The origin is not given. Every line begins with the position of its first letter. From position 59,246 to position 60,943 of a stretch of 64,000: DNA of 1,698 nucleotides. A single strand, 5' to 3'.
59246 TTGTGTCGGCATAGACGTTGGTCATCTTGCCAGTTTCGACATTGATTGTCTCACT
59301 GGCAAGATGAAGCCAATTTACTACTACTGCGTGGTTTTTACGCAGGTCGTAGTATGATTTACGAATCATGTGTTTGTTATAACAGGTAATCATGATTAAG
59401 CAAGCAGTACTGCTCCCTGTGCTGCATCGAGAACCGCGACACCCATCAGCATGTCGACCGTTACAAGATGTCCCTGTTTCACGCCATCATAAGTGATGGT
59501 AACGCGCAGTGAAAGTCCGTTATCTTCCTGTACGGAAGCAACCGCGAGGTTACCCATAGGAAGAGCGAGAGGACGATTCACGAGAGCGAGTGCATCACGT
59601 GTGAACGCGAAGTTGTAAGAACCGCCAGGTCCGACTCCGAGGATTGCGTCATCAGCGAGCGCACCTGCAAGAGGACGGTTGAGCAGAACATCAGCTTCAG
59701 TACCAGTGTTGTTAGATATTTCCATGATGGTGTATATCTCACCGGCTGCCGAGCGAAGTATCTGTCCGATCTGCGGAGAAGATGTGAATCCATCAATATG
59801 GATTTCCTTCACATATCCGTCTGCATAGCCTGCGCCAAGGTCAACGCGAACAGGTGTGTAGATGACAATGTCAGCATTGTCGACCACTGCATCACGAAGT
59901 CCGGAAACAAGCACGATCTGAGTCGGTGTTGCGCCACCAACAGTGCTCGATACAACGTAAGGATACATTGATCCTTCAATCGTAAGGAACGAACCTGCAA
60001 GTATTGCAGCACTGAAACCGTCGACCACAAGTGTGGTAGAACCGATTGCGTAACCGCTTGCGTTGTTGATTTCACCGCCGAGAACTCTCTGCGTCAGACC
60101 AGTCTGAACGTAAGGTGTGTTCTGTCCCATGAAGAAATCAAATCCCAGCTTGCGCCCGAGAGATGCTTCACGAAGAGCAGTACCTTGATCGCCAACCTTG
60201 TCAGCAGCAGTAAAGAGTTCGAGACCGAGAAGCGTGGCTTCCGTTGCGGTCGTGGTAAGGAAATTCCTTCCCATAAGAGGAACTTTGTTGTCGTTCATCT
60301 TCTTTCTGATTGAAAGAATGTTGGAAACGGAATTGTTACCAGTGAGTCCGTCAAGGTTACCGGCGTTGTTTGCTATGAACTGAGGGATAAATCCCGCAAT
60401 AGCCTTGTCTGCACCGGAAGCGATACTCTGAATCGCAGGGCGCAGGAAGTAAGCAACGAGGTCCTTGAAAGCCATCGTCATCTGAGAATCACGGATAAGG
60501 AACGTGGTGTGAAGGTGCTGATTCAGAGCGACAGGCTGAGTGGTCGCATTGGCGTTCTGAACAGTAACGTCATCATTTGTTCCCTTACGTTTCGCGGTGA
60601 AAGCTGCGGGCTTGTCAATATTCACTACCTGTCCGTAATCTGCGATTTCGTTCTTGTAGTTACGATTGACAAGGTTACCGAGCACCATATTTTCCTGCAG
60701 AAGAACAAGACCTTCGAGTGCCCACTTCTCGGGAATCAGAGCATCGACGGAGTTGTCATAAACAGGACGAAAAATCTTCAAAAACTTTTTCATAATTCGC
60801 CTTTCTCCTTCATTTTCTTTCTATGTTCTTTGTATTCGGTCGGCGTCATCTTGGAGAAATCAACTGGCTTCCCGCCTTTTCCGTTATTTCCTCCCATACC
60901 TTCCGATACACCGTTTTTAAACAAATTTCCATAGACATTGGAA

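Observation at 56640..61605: Shared N-terminal peptide F-[KR]-P-[VI]-Y-[DG] on five unrelated proteins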

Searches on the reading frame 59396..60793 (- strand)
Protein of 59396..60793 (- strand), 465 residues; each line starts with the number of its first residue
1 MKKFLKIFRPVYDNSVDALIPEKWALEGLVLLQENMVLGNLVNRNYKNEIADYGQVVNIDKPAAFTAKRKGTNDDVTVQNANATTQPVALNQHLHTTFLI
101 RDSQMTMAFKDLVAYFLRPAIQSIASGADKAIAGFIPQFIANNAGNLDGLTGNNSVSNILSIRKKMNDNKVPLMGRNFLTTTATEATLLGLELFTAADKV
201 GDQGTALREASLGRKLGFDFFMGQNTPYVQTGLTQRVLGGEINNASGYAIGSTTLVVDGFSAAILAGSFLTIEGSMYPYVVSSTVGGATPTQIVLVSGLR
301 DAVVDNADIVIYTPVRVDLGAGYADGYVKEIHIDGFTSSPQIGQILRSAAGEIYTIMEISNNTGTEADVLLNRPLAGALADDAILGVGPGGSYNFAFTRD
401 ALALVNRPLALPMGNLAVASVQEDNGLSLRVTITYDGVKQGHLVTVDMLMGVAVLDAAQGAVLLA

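Call 5: search_protein_families(library=phrogs, proteins=[window:59396-60793:-], max_evalue=0.01)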
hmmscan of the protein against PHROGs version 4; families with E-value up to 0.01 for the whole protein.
window:59396-60793:- (465 aa): 3 families
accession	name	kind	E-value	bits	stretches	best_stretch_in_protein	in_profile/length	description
phrog_283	-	head and packaging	2.6e-53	182.7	1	14-465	3-383/385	major head protein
phrog_267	-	head and packaging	3.8e-22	80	1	11-245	33-266/410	major head protein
phrog_122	-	head and packaging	0.0018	19.3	1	422-461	7-45/109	head decoration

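Call 6: search_protein_families(library=pfam, proteins=[window:59396-60793:-], max_evalue=0.01)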
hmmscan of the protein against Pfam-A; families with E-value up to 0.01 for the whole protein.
window:59396-60793:- (465 aa): 2 families
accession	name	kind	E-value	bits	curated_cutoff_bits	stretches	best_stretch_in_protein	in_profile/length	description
PF11651.14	P22_CoatProtein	-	1.7e-27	96.7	24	2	32-231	20-220/423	P22 coat protein - gene protein 5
PF09956.15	Phage_cement_2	-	0.0035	18.1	24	0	426-461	4-40/103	Phage cement protein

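Call 7: search_dna_similar(query=window:59396-60793:-, collection=phages, mode=protein, max_rows=30)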
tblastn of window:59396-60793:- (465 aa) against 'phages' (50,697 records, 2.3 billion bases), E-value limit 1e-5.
Records with a match: 125; places in all: 125; records where one place covers at least 80% of the query: 0.
Best place of each record, by identity: <60% 125.
By first word of the organism name: Arthrobacter 56; Vibrio 37; Streptomyces 11; Clostridium 10; Gordonia 6; Dinoroseobacter 3; Caudoviricetes 1; Corynebacterium 1.
By host as written in the record: Arthrobacter globiformis B-2979 37; Vibrio parahaemolyticus 13; Clostridium perfringens 9; Arthrobacter atrocyaneus NRRL B-2883 7; Gordonia rubripertincta NRRL B-16540 6; Vibrio alginolyticus 4; Streptomyces lividans JI 1326 4; Vibrio vulnificus 3; and 30 more.
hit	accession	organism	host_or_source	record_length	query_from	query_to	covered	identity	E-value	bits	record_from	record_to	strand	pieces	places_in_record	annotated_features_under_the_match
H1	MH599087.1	Vibrio phage R01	Vibrio sp.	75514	14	360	75%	24.1%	3e-7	59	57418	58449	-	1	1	major capsid protein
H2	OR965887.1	Vibrio phage VpP2 MP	Vibrio parahaemolyticus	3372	14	360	75%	23.8%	2e-6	56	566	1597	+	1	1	major head protein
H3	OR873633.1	Vibrio phage VpP1 MP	Vibrio parahaemolyticus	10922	14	360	75%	23.8%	3e-6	56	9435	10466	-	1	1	major head protein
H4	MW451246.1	Vibrio phage VP11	Vibrio parahaemolyticus VP11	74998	14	360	75%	23.8%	3e-6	56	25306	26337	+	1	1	record has no annotation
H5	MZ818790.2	Vibrio phage OPA17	Vibrio campbellii HY01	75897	14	360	75%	23.8%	3e-6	56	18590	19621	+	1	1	hypothetical protein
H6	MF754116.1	Vibrio phage vB_VpaS_KF6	Vibrio parahaemolyticus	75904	14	360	75%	23.8%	3e-6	56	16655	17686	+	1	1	major capsid protein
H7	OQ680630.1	Vibrio phage PG288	Vibrio parahaemolyticus G855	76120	14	360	75%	23.8%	3e-6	56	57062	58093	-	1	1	major capsid protein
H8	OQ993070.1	Vibrio phage VPy01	Vibrio parahaemolyticus NCCP 13714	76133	14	360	75%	23.8%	3e-6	56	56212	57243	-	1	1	major capsid protein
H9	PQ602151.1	Vibrio phage PVA3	Vibrio alginolyticus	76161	14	360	75%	23.8%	3e-6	56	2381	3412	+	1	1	major capsid protein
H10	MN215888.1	Vibrio phage vB_VpaS_HCMJ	Vibrio parahaemolyticus AKM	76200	14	360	75%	23.8%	3e-6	56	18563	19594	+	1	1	major capsid protein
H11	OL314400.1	Vibrio phage OTA22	Vibrio campbellii HY01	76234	14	360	75%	23.8%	3e-6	56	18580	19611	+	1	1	hypothetical protein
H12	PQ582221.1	Vibrio phage PVA1_EC2022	Vibrio alginolyticus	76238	14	360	75%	23.8%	3e-6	56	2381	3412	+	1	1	major head protein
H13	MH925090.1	Vibrio phage ValLY_3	Vibrio alginolyticus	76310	14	360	75%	23.8%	3e-6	56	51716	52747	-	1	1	hypothetical protein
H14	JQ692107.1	Vibrio phage SSP002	Vibrio vulnificus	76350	14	360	75%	23.8%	3e-6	56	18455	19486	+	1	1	hypothetical protein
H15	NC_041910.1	Vibrio phage SSP002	Vibrio vulnificus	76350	14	360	75%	23.8%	3e-6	56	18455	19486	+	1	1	major head protein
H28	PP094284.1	Vibrio phage vB_ValS_R12Z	Vibrio alginolyticus NBRC 15630 = ATCC ...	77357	14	360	75%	23.8%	3e-6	56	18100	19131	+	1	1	major capsid protein P22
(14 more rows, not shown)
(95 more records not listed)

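Call 9: find_related_loci(query=window:59396-60793:-, collection=viral_contigs, flank=10000)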
Query window:59396-60793:- (465 aa) in viral_contigs; peptide patterns used: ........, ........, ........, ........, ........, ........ (x = any residue, [..] = any of these).
51 stretches matched a pattern; 24 encode a relative of the query (tblastn E <= 1e-3); 24 distinct loci.
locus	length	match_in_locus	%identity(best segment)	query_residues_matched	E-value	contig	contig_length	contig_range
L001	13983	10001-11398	56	1-464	1e-163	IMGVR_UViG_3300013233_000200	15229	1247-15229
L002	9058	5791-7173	43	12-463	1e-108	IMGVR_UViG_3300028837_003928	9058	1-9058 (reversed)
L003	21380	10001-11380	40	4-465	1e-98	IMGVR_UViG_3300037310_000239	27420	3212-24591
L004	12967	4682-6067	40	4-465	1e-95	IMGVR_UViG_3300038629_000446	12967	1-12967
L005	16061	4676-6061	40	4-465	4e-95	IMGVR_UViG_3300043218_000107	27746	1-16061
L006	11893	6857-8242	40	4-465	4e-95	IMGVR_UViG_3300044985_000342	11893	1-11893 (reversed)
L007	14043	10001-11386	40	4-465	4e-95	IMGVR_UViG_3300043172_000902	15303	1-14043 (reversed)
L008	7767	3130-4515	40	4-465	4e-95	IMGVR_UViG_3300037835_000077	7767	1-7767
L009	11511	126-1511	40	4-465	5e-95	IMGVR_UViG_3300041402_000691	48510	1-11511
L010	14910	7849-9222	40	6-465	2e-94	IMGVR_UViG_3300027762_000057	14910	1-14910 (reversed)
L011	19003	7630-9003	40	6-465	2e-94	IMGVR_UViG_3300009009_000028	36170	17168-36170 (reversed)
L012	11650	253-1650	39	1-465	1e-87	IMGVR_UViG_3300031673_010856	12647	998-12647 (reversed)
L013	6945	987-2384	39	1-465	1e-87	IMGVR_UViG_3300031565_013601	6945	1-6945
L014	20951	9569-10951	44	1-464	1e-114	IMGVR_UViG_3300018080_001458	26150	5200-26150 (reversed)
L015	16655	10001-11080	38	19-464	6e-43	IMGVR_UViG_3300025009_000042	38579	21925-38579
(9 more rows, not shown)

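Call 10: find_homologous_proteins(query=window:59396-60793:-)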
Query window:59396-60793:- (465 aa): 712 proteins with E <= 0.001 among 8000 candidates; the best 120 are listed.
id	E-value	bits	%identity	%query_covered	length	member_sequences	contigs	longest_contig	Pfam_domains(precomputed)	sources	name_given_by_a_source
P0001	6.6e-298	1006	100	100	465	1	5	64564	-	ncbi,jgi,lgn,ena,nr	ncbi:MAG TPA: P22 phage major capsid protein family protein [Candidatus Cloacimonadota bacterium]|nr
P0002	2.4e-274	928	90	100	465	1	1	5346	-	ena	-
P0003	7.3e-229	778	77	100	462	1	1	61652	-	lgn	-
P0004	1.5e-201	688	67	100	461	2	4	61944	-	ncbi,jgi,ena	jgi:hypothetical protein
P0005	1.2e-194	665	65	100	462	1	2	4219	-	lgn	-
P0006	1.0e-181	623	63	100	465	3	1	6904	-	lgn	-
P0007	4.6e-180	617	62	100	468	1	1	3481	-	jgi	-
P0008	7.7e-180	617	62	100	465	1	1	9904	-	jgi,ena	-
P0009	4.9e-179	614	62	100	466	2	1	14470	-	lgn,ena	-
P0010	4.6e-178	611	61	99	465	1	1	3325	-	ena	-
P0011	9.6e-171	587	59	99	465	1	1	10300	-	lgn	-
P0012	7.5e-166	570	58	100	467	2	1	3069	-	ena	-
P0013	5.4e-158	545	55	100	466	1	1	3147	-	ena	-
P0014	1.2e-157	543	57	100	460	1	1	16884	-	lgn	-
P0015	4.9e-157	541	56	99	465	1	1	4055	-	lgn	-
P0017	3.8e-152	525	54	100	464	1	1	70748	-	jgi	jgi:hypothetical protein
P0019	6.6e-148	511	55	98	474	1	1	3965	-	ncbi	-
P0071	6.4e-126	439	48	99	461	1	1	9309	-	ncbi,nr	ncbi:hypothetical protein OAF54_02855 [bacterium]|nr:hypothetical protein [bacterium]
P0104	6.5e-123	429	49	99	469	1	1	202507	-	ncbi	-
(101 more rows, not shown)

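Call 29: find_encoding_contigs(protein=P0104, flank=10000, max_places=3)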
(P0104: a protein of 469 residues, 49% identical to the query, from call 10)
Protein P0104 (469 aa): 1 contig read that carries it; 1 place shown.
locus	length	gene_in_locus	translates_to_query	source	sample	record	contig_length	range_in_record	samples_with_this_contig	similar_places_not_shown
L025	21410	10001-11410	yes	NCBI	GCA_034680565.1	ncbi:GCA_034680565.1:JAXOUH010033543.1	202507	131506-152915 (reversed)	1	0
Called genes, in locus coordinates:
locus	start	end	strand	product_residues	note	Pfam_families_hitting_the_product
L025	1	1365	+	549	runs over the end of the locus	PF05876:GpA_ATPase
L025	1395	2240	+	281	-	-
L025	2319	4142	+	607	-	-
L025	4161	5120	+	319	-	-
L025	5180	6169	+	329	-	-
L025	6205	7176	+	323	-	-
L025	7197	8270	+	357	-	-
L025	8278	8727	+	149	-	PF20557:DnaT_2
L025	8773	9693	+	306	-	-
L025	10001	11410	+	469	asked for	-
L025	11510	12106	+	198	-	PF25487:ETR1_N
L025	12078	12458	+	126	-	-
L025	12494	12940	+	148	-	-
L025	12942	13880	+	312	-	-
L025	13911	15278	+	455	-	-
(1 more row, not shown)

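Call 30: list_cluster_members(proteins=[P0104, P0001, P0019, P0071, P0004])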
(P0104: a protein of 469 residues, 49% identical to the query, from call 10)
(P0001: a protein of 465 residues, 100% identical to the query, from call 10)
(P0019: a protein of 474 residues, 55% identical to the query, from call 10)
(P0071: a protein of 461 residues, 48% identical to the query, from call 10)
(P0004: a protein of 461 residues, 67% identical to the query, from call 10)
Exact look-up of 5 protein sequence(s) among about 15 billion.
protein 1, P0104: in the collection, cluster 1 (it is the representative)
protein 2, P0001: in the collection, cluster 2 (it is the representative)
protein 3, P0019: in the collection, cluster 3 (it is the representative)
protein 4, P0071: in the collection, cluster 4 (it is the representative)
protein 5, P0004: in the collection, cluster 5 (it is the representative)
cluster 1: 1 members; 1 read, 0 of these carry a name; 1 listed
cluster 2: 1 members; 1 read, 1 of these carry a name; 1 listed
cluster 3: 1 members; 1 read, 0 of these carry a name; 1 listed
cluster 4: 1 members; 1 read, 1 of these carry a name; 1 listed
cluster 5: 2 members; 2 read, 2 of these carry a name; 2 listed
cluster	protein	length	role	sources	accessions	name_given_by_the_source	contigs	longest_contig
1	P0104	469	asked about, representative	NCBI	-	-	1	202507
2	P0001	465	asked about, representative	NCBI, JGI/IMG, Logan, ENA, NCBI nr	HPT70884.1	MAG TPA: P22 phage major capsid protein family protein [Candidatus Cloacimonadota ... | P22 phage major capsid protein family protein [Candidatus Cloacimonadota bacterium]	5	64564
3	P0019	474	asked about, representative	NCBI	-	-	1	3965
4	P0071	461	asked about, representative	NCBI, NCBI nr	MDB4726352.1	hypothetical protein OAF54_02855 [bacterium] | hypothetical protein [bacterium]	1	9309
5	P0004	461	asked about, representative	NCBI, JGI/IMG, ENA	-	hypothetical protein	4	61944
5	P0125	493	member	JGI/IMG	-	hypothetical protein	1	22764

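Call 41: find_encoding_contigs(protein=P0017, flank=10000, max_places=2)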
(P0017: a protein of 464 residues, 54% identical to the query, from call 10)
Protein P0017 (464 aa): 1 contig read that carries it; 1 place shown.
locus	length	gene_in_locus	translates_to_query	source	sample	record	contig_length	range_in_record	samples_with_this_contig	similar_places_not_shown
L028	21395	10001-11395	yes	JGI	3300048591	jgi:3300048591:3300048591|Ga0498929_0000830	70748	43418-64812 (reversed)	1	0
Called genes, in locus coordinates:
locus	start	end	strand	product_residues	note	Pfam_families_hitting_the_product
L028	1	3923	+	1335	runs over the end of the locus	-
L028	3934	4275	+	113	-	-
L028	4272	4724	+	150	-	-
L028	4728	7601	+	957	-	-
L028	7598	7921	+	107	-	-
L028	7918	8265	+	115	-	-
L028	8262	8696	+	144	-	PF07087:DUF1353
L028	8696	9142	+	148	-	PF20557:DnaT_2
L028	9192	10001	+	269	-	-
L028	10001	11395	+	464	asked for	-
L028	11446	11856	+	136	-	-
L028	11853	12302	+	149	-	-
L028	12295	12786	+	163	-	-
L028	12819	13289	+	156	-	-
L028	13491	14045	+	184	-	-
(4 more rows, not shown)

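Call 60: find_related_loci(query=A5, collection=viral_contigs, flank=10000)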
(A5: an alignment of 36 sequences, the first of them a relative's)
Query A5 (465 aa) in viral_contigs; peptide patterns used: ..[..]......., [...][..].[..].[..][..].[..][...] (x = any residue, [..] = any of these).
598 stretches matched a pattern (row limit reached: there are more); 547 encode a relative of the query (tblastn E <= 1e-3); the best 80 are kept; 80 distinct loci.
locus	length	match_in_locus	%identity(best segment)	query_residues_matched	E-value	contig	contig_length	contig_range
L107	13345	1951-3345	55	1-464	1e-165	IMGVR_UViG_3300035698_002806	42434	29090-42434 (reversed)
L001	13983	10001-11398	56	1-464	4e-163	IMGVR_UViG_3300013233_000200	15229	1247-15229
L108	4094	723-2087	53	6-464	1e-153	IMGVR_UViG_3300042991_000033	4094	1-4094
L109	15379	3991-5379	54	1-464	2e-147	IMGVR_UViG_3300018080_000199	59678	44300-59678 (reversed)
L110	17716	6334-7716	52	2-464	4e-146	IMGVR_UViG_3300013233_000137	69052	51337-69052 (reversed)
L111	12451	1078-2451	51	1-464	9e-144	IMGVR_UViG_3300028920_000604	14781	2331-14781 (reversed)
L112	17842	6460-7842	51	1-464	3e-143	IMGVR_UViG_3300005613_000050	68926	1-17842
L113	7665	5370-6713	52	14-464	5e-143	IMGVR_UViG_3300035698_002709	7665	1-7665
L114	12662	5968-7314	51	11-464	1e-138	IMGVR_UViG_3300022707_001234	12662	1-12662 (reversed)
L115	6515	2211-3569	51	6-464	3e-137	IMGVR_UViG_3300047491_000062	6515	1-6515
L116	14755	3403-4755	52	6-457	5e-137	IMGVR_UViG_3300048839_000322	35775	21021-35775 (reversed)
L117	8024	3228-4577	52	14-464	1e-136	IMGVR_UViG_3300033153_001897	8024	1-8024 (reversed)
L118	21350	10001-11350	52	14-464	1e-136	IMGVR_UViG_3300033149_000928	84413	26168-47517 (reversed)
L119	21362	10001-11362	49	8-463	2e-134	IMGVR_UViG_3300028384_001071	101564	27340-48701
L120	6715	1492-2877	50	6-465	2e-134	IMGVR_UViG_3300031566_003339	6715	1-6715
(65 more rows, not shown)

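Call 80: find_related_loci(query=A7, collection=genome_contigs, flank=10000)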
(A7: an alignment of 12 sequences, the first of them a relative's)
Query A7 (465 aa) in genome_contigs; peptide patterns used: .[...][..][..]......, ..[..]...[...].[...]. (x = any residue, [..] = any of these).
175 stretches matched a pattern; 32 encode a relative of the query (tblastn E <= 1e-3); 32 distinct loci.
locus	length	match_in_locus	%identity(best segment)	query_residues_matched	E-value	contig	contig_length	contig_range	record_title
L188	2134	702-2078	48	1-464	2e-137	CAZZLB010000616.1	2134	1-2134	MAG TPA_asm: uncultured Rhodoferax sp. isolate SRP124364_co1_277 genome assembly, contig: NODE_73794_length_2134_cov_4.8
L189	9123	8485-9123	47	14-229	1e-60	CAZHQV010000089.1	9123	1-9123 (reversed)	MAG TPA_asm: uncultured Dehalococcoidales bacterium isolate SRP068000_co4_61 genome assembly, contig: NODE_12547_length_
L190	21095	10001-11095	40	10-455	8e-46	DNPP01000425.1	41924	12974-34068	MAG TPA_asm: Bacillota bacterium isolate UBA8346 contig_2149, whole genome shotgun sequence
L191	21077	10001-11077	44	19-455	5e-45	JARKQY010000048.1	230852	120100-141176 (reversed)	MAG: Bacillota bacterium isolate Reactor_metabat.58 k141_1058659, whole genome shotgun sequence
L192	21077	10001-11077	43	19-455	2e-44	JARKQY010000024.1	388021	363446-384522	MAG: Bacillota bacterium isolate Reactor_metabat.58 k141_125676, whole genome shotgun sequence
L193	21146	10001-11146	36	3-464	2e-43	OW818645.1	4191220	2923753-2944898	metagenome genome assembly, chromosome: 1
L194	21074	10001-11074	41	19-455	5e-42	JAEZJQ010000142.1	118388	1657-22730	MAG: Bacillota bacterium isolate OH_CDB_241 k127_592721, whole genome shotgun sequence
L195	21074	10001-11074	40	19-455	5e-42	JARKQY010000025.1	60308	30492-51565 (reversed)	MAG: Bacillota bacterium isolate Reactor_metabat.58 k141_181262, whole genome shotgun sequence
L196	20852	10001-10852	40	19-464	4e-41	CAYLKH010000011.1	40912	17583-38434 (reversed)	MAG TPA_asm: uncultured Oscillospiraceae bacterium isolate SRP225648_co1_79 genome assembly, contig: NODE_1772_length_40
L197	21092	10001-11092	35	21-460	9e-40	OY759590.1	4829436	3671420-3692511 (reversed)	MAG: Desulfarculia bacterium isolate 49400898-fc5b-42b7-bef8-a303f8702bb8 genome assembly, chromosome: 1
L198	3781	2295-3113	40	19-456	8e-40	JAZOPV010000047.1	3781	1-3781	MAG: Faecousia sp. isolate T1900045571_YK20190265.MAGScoT_cleanbin_000006 SGB_7978_k141_3730006, whole genome shotgun se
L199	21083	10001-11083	33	19-456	2e-37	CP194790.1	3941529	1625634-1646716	Caproiciproducens sp. R1 chromosome, complete genome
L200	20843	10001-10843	38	19-463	7e-37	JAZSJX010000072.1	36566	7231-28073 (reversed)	MAG: Congzhengia sp. isolate T1900044563_TS20190029.MAGScoT_cleanbin_000043 SGB_378_k141_3095242, whole genome shotgun s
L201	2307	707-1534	38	19-463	7e-37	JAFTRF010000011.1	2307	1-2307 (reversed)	MAG: Clostridia bacterium isolate RGIG4076 Roe_deer_Cecum.Co__c112631, whole genome shotgun sequence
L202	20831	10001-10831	38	19-463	2e-36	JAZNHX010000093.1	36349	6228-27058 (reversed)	MAG: Faecalimonas sp. isolate T1900044688_TS20190154.MAGScoT_cleanbin_000031 SGB_1742_k141_2235777, whole genome shotgun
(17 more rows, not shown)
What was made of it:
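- On Prp/L27-type phage leader (80alpha type): The contig is binned as Cloacimonadota (call 10), and close relatives as Rhodoferax and Dehalococcoidales MAGs (call 80).
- The window contig is binned as Cloacimonadota, and close relatives as Rhodoferax and Dehalococcoidales (calls 10, 80).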

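Call 83: get_annotated_region(hit=H15, flank=6000)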
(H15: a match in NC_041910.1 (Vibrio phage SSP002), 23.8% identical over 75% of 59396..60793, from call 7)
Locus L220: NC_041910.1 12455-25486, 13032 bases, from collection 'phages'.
description: Vibrio vulnificus phage SSP002, complete genome.
organism: Vibrio phage SSP002 (NCBI taxid 1161928)
taxonomy: Viruses; Duplodnaviria; Heunggongvirae; Uroviricota; Caudoviricetes; Mardecavirus; Mardecavirus SSP002
host: Vibrio vulnificus; source: raw oysters from the West Sea; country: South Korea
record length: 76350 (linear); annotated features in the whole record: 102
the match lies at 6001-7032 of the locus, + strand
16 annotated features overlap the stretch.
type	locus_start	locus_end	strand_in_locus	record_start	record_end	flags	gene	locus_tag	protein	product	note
CDS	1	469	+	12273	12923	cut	-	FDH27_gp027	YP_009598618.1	hypothetical protein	-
CDS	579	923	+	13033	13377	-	-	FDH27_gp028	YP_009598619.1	HNH endonuclease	-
CDS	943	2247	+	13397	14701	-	-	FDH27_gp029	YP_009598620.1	terminase family protein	-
CDS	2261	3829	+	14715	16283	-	-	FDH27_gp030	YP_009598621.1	portal protein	-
CDS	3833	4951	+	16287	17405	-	-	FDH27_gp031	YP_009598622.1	head morphogenesis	-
CDS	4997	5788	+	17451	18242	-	-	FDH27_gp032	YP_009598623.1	head scaffolding protein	-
CDS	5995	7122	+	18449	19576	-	-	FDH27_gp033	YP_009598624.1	major head protein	-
CDS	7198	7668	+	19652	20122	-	-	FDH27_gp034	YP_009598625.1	hypothetical protein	-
CDS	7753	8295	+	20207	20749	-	-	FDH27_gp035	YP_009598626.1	head-tail adaptor Ad1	-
CDS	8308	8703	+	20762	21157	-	-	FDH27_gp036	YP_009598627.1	head closure Hc1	-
CDS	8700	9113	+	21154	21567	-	-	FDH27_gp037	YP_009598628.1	tail terminator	-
CDS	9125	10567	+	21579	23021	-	-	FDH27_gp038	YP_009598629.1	hypothetical protein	-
CDS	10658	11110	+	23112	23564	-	-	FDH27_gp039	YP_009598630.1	hypothetical protein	-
CDS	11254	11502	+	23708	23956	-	-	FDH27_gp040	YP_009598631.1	tail chaperonin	-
CDS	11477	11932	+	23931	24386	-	-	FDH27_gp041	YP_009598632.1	tail completion or Neck1 protein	-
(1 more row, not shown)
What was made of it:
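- Tried and rejected: The nearest cultured coat relative (Vibrio SSP002) is leaderless (call 83).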

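Call 96: find_encoding_contigs(protein=P0003, flank=10000, max_places=1)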
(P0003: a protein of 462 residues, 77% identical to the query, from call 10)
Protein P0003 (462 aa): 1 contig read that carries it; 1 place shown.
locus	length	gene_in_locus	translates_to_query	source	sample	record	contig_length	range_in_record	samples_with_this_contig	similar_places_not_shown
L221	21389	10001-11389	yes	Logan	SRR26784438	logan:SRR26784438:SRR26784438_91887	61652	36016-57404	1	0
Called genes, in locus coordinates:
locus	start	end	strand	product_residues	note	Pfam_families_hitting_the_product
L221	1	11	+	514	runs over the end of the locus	PF05876:GpA_ATPase, PF20454:GpA_nuclease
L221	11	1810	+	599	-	-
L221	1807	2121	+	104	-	-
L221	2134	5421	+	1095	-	-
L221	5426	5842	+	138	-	-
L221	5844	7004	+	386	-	PF18911:PKD_4 (faint), PF03382:DUF285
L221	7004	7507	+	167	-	PF07087:DUF1353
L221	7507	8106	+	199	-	PF27879:Mplasa_alph_rch (faint)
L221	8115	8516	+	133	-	-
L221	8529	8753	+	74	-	-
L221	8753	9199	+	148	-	PF20557:DnaT_2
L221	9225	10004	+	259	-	-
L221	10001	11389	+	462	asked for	-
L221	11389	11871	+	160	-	-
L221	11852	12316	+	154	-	-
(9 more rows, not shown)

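Call 97: find_encoding_contigs(protein=P0004, flank=10000, max_places=1)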
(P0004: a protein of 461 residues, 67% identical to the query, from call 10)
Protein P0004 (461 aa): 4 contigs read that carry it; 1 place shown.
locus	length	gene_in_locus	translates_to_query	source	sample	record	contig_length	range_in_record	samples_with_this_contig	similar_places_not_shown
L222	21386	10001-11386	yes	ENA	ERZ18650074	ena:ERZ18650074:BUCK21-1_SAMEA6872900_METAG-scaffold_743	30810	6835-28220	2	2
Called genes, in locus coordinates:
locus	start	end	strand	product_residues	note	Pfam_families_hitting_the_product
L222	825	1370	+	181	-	-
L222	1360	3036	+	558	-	PF05876:GpA_ATPase, PF20454:GpA_nuclease (weak)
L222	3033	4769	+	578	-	-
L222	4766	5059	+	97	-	-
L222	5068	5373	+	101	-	-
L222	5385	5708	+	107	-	-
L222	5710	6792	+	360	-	PF21722:Gly_rich_2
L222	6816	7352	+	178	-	-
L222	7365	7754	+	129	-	-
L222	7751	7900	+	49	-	-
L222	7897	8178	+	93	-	-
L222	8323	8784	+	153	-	PF07087:DUF1353 (weak)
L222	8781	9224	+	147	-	PF20557:DnaT_2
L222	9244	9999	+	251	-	-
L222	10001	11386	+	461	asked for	-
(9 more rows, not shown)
